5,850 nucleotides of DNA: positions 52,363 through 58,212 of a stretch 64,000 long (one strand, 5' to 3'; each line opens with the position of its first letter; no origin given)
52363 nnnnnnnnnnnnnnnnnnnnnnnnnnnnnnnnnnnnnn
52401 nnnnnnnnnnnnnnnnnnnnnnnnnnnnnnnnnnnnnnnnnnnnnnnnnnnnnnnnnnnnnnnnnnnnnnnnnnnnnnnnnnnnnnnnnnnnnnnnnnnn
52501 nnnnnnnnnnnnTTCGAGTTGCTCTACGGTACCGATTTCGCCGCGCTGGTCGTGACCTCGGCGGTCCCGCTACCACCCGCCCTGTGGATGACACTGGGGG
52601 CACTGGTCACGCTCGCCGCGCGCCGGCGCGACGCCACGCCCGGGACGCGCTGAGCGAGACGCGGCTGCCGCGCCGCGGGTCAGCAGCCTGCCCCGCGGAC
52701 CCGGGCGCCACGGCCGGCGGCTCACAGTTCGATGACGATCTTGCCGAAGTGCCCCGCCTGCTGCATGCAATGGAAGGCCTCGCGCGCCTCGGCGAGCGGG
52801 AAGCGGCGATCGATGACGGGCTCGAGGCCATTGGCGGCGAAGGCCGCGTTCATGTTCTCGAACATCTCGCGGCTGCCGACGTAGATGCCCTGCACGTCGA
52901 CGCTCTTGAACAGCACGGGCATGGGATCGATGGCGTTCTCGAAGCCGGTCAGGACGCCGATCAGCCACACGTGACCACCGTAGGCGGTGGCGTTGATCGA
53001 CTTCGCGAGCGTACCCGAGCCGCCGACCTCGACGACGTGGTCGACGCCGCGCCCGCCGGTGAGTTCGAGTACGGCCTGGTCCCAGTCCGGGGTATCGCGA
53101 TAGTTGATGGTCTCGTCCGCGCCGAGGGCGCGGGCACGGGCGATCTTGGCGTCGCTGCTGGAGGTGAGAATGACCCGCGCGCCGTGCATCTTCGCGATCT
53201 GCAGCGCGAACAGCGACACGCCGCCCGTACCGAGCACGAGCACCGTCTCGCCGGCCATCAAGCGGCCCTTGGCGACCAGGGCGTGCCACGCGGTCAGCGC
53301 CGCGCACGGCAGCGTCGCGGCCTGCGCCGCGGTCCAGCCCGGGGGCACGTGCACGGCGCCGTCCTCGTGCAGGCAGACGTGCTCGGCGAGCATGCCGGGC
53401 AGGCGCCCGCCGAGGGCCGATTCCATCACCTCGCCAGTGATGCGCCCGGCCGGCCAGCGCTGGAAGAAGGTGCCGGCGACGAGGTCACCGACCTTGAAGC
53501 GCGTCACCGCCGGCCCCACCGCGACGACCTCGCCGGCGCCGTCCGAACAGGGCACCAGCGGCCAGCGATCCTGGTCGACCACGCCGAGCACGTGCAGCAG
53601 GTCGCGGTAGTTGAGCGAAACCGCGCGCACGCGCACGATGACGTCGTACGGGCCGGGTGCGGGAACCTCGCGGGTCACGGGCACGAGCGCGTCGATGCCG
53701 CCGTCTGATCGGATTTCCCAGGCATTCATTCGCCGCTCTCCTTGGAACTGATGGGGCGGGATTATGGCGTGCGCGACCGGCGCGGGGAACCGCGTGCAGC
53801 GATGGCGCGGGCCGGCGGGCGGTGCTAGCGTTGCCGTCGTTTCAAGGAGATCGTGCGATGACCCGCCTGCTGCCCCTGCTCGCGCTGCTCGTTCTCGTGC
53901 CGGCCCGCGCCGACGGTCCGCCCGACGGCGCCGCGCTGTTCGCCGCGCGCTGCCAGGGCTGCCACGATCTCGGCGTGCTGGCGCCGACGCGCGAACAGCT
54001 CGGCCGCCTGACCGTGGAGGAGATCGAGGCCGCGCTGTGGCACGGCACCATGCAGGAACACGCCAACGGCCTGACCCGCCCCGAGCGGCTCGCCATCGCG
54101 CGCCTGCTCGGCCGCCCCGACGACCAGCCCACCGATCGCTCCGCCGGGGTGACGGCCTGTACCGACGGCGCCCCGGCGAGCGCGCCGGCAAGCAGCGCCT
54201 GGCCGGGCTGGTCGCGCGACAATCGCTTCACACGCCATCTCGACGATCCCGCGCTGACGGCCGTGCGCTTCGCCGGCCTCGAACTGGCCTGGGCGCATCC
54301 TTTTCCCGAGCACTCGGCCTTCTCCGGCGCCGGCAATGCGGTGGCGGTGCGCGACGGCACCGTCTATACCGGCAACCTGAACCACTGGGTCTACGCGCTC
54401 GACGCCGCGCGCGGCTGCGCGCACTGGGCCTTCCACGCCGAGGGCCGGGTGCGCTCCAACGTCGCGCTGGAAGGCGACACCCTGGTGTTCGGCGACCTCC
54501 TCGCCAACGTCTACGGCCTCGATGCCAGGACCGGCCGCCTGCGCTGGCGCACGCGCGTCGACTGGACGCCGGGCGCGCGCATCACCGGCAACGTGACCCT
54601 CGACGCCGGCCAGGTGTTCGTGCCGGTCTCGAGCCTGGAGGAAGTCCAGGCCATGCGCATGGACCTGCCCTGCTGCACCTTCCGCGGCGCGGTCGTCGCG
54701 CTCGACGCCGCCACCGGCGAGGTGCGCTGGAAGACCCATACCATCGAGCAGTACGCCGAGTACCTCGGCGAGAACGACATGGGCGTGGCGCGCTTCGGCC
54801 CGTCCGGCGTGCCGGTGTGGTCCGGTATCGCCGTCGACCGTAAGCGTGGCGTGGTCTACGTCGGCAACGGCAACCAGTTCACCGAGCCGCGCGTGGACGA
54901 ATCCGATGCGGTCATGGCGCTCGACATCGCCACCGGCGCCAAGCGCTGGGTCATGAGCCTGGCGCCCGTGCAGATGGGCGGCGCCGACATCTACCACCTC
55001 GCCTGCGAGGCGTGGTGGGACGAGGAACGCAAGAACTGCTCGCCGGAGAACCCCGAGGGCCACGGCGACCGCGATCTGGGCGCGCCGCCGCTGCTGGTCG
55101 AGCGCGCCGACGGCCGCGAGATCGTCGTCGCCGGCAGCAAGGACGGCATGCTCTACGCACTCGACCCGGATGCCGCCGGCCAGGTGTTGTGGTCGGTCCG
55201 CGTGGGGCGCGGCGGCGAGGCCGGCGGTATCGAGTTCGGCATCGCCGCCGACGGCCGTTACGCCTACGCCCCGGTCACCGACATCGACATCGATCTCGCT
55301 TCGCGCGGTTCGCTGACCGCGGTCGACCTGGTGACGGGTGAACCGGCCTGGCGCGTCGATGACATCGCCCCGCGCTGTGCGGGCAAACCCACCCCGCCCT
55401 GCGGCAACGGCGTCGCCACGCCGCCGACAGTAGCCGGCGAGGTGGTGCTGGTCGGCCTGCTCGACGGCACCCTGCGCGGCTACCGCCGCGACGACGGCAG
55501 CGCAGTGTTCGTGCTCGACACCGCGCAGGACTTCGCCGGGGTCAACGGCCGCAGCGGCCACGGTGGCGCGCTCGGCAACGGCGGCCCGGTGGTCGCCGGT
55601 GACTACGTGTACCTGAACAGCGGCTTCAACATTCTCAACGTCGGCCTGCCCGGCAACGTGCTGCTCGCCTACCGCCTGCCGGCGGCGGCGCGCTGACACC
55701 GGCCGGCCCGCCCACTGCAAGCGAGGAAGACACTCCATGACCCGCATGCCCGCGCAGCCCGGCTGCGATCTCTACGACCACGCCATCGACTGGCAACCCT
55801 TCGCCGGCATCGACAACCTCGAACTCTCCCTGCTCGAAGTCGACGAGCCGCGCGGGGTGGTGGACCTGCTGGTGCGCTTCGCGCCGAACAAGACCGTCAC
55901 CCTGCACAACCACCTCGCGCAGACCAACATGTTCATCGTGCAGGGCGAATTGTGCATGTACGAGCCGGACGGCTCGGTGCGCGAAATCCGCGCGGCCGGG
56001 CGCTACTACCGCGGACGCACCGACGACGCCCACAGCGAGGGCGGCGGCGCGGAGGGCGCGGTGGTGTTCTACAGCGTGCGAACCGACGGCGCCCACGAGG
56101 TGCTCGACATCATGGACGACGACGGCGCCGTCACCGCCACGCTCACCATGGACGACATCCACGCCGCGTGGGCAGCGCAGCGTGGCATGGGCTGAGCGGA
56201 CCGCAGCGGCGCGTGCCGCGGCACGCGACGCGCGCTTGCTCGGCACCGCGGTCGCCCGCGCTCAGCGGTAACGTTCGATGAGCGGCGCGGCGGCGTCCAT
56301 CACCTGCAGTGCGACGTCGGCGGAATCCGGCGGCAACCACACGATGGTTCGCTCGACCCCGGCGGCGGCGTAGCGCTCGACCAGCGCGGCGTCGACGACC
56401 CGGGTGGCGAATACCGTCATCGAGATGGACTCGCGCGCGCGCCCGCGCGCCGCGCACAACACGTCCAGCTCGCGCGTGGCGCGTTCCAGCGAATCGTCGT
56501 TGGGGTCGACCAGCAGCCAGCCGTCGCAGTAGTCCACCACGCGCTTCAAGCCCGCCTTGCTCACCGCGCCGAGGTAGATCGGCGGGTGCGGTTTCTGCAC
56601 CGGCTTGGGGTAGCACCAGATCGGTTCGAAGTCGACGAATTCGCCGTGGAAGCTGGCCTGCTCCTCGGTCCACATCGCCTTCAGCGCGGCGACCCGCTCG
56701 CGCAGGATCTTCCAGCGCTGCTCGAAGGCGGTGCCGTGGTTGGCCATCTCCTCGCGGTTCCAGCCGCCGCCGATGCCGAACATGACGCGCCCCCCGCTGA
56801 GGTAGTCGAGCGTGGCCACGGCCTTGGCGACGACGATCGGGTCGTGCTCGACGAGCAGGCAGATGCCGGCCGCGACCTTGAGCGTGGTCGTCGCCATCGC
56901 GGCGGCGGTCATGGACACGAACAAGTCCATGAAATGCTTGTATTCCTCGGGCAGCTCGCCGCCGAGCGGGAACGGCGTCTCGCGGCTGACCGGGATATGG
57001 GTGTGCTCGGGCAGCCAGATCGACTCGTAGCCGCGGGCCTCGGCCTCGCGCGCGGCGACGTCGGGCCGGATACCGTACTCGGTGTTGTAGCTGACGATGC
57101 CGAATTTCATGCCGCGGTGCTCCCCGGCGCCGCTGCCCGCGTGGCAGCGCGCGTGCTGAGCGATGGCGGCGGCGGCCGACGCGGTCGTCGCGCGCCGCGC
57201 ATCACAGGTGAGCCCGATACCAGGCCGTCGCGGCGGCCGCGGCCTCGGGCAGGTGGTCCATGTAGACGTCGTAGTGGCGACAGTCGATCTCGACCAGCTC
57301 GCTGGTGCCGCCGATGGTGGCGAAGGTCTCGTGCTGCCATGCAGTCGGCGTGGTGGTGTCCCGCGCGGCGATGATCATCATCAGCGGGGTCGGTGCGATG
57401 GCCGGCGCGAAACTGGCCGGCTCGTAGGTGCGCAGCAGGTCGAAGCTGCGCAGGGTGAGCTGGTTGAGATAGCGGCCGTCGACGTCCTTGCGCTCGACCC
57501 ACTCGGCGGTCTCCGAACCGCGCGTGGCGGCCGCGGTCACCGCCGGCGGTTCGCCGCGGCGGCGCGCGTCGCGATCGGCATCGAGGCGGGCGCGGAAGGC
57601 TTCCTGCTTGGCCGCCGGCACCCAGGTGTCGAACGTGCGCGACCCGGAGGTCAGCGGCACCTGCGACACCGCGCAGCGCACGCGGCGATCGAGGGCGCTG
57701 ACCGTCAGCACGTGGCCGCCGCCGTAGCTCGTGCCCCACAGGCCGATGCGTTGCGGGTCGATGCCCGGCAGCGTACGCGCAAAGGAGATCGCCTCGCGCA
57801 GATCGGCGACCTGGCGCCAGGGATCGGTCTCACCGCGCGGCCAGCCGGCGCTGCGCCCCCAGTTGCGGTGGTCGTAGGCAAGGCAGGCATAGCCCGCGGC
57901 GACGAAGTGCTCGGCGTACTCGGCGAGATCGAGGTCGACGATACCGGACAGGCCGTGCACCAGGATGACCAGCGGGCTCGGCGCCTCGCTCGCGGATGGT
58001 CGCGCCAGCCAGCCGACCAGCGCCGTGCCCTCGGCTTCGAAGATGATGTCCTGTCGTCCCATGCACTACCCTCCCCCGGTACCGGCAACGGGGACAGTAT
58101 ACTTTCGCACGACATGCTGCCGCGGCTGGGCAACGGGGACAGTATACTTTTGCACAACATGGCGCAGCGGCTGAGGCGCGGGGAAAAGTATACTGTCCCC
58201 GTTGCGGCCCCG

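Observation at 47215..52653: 1812-aa secreted beta-helical repeat protein with three 100%-identical 1197-bp tandem repeats (plus a partial fourth) and a PEP-CTERM-like tail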

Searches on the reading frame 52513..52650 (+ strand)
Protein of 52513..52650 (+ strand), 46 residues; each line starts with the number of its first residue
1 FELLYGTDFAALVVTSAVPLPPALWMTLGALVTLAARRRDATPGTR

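Call 22: search_protein_families(library=ncbifam, proteins=[window:52513-52650:+], max_evalue=10)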
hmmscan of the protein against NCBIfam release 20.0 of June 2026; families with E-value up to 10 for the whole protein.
seq(46 aa): 2 families
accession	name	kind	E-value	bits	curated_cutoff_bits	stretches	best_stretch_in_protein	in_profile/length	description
NF033554.9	floc_PepA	equivalog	0.0085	15.9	80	1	13-40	234-259/261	flocculation-associated PEP-CTERM protein PepA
TIGR03901.2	MYXO-CTERM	domain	0.7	10.3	20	1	21-39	14-32/34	MYXO-CTERM sorting domain-containing protein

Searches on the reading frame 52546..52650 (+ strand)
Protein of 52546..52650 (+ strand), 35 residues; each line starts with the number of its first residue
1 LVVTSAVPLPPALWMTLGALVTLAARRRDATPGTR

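Call 22: search_protein_families(library=ncbifam, proteins=[window:52555-52650:+], max_evalue=10)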
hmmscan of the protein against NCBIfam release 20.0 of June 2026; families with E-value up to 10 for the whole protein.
seq(32 aa): 4 families
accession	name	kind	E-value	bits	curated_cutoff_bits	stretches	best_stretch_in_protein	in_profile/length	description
NF033554.9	floc_PepA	equivalog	0.02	14.7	80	1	2-26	235-259/261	flocculation-associated PEP-CTERM protein PepA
TIGR03901.2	MYXO-CTERM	domain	0.033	14.6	20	1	7-25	14-32/34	MYXO-CTERM sorting domain-containing protein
TIGR03382.1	GC_trans_RRR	domain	0.59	10.9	15.85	1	2-25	3-25/27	MYXO-CTERM sorting domain-containing protein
TIGR03370.1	VPLPA-CTERM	domain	8.7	6.5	25.35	0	4-25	1-22/25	VPLPA-CTERM sorting domain-containing protein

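Call 49: search_protein_families(library=ncbifam, proteins=[window:52546-52650:+], max_evalue=10)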
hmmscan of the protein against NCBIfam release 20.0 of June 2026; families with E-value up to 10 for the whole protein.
seq(35 aa): 3 families
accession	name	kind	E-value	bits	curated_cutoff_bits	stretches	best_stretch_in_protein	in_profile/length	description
NF033554.9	floc_PepA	equivalog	0.019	14.8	80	1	5-29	235-259/261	flocculation-associated PEP-CTERM protein PepA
TIGR03901.2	MYXO-CTERM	domain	0.03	14.7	20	1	10-28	14-32/34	MYXO-CTERM sorting domain-containing protein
TIGR03370.1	VPLPA-CTERM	domain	9.9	6.3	25.35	0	7-28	1-22/25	VPLPA-CTERM sorting domain-containing protein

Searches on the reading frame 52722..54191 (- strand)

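Call 8: search_protein_families(library=pfam, proteins=[window:52722-54191:-], max_evalue=0.01)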
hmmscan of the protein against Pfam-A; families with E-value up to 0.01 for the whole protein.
window:52722-54191:- (489 aa): 4 families
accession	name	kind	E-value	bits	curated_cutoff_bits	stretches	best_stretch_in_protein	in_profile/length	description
PF00107.32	ADH_zinc_N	-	1.1e-31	109.9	31.8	1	324-450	1-126/129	Zinc-binding dehydrogenase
PF13602.12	ADH_zinc_N_2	-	1.2e-19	72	27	1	356-487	1-134/134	Zinc-binding dehydrogenase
PF08240.17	ADH_N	-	7.4e-18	65.2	23.5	1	180-283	1-103/104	Alcohol dehydrogenase GroES-like domain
PF16912.11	Glu_dehyd_C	-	0.00022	21.2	34.9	1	314-474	31-199/211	Glucose dehydrogenase C-terminus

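Call 9: search_protein_families(library=ncbifam, proteins=[window:52722-54191:-], max_evalue=10)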
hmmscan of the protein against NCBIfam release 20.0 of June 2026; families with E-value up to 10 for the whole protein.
window:52722-54191:- (489 aa): 31 families (the best 25 are shown)
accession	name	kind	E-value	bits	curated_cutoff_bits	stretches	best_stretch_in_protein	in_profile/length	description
TIGR02824.1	quinone_pig3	subfamily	3.3e-52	177.5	296.8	2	266-488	92-324/325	putative NAD(P)H quinone oxidoreductase, PIG3 family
NF010344.0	PRK13771.1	subfamily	8.5e-38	130.2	349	1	175-488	19-332/334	putative alcohol dehydrogenase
NF003808.0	PRK05396.1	equivalog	1.3e-32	113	380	1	173-488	17-339/341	L-threonine 3-dehydrogenase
NF041172.1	AcrlCoa_red_Thmprot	equivalog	4.4e-31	108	500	1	175-488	19-333/334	acryloyl-CoA reductase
TIGR00692.1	tdh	equivalog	5e-30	104.7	458.35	1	173-487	15-338/340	L-threonine 3-dehydrogenase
TIGR03451.1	mycoS_dep_FDH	equivalog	6.5e-26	91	512.9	2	253-416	119-280/358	S-(hydroxymethyl)mycothiol dehydrogenase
NF006940.0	PRK09422.1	equivalog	7.6e-26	90.9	344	1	200-489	42-335/338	alcohol dehydrogenase AdhP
NF041183.1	Pks2_ls1_myc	equivalog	5.2e-25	86.6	2400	1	158-488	1409-1728/2086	sulfolipid-1 biosynthesis phthioceranic/hydroxyphthioceranic acid synthase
TIGR03989.1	Rxyl_3153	subfamily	2.1e-23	83.2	440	2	266-446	139-323/370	NDMA-dependent alcohol dehydrogenase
TIGR01751.1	crot-CoA-red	equivalog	6.5e-23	81.1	378.55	2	155-372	8-249/398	crotonyl-CoA carboxylase/reductase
NF041097.1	keto_inos_dh_IolM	equivalog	1.2e-22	80.1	450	1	174-483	45-384/389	scyllo-inosose 3-dehydrogenase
TIGR02823.1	oxido_YhdH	subfamily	3.7e-22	78.6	297.25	1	182-489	27-324/324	acrylyl-CoA reductase family protein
NF047908.1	AldhRedAhr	equivalog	1.9e-21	76.3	470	1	167-479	14-325/335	NADPH-dependent aldehyde reductase Ahr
NF008024.0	PRK10754.1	subfamily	3e-19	69.2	348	1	159-408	6-235/327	NADPH:quinone reductase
TIGR02817.1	adh_fam_1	subfamily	2.5e-17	63.3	284.05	1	166-391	14-225/336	zinc-binding alcohol dehydrogenase family protein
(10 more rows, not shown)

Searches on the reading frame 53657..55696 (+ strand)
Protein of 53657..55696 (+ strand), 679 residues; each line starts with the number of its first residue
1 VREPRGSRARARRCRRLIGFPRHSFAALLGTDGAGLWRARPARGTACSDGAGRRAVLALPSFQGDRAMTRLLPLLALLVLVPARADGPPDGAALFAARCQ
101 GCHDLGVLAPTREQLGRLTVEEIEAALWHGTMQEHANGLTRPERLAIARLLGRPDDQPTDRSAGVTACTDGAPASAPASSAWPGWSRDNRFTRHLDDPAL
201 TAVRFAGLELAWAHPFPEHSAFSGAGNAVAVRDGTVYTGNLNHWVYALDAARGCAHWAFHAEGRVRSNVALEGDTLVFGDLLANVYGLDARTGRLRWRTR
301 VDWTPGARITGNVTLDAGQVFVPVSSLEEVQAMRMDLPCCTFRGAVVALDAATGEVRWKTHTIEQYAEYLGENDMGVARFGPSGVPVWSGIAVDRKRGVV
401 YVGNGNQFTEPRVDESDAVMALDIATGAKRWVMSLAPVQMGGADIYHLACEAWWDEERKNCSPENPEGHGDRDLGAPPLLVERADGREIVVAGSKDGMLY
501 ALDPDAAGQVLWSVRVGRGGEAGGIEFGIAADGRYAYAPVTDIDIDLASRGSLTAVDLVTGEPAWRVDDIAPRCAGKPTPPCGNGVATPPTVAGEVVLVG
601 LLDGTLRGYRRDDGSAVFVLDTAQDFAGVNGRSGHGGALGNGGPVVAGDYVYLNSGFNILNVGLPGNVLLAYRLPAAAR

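Call 8: search_protein_families(library=pfam, proteins=[window:53657-55696:+], max_evalue=0.01)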
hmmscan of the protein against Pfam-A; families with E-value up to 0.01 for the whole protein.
window:53657-55696:+ (679 aa): 4 families
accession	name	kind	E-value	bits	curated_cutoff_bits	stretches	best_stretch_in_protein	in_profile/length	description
PF13360.13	PQQ_2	-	2.2e-23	83.6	27.6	2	225-361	25-145/233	Outer membrane protein assembly factor BamB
PF01011.28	PQQ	-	3.3e-23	82.7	26.7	2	343-433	189-284/595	Glucose/ethanol/alcohol dehydrogenase, beta-propeller domain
PF13570.13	Beta-prop_ACSF4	-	9.8e-16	58.5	133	1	230-362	58-173/329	Beta-alanine-activating enzyme, beta-propeller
PF13442.11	Cytochrome_CBB3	-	0.0032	18.2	27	1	90-130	5-44/68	Cytochrome C oxidase, cbb3-type, subunit III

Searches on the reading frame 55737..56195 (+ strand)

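Call 8: search_protein_families(library=pfam, proteins=[window:55737-56195:+], max_evalue=0.01)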
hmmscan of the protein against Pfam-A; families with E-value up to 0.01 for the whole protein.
window:55737-56195:+ (152 aa): 1 family
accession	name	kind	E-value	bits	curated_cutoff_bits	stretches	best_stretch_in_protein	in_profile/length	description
PF12973.13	Cupin_7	-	1.6e-09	38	27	1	15-111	9-98/105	ChrR Cupin-like domain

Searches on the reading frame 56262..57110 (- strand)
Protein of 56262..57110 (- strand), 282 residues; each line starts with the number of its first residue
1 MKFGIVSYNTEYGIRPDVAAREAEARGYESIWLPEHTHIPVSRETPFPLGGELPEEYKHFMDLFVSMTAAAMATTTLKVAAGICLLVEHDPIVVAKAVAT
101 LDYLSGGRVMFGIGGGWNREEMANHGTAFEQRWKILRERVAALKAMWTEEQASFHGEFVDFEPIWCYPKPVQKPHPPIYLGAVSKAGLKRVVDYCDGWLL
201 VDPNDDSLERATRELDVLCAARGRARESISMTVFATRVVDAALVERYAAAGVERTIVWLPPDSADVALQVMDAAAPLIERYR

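Call 18: search_protein_families(library=pfam, proteins=[window:56262-57110:-], max_evalue=0.001)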
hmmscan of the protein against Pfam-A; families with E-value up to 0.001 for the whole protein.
window:56262-57110:- (282 aa): 1 family
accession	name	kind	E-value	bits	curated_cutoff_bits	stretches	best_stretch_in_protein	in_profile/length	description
PF00296.26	Bac_luciferase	-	4.9e-50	171.1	27.9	1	20-260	29-249/314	Luciferase-like monooxygenase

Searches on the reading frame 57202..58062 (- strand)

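Call 18: search_protein_families(library=pfam, proteins=[window:57202-58062:-], max_evalue=0.001)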
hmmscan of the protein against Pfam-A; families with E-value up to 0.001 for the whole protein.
window:57202-58062:- (286 aa): 10 families
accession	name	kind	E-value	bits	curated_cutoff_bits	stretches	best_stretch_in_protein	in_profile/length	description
PF00561.26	Abhydrolase_1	-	1e-13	52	25.8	1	30-265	1-240/245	alpha/beta hydrolase fold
PF12146.15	Hydrolase_4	-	2e-11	44.1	27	1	28-253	3-220/239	Serine aminopeptidase, S33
PF05448.18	AXE1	-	2.6e-11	43.3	21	1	86-139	158-211/321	Acetyl xylan esterase (AXE1)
PF12697.13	Abhydrolase_6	-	4.6e-11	44.2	26.3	1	32-276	1-215/217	Alpha/beta hydrolase family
PF02129.25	Peptidase_S15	-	3.3e-10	40.5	23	1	15-202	5-199/262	X-Pro dipeptidyl-peptidase (S15 family)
PF20434.5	BD-FAE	-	4.3e-07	30.1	26.8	1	21-127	5-111/215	BD-FAE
PF00326.27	Peptidase_S9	-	7.9e-07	29.2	22.6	1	83-145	43-106/213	Prolyl oligopeptidase family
PF01738.24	DLH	-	2.5e-05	24.4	21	1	17-134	3-127/217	Dienelactone hydrolase family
PF06500.17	FrsA-like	-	0.00012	21.4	22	1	10-133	176-295/414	Esterase FrsA-like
PF22244.2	GCE_fung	-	0.00026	21.3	27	0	99-147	100-145/231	Glucuronyl esterase, fungi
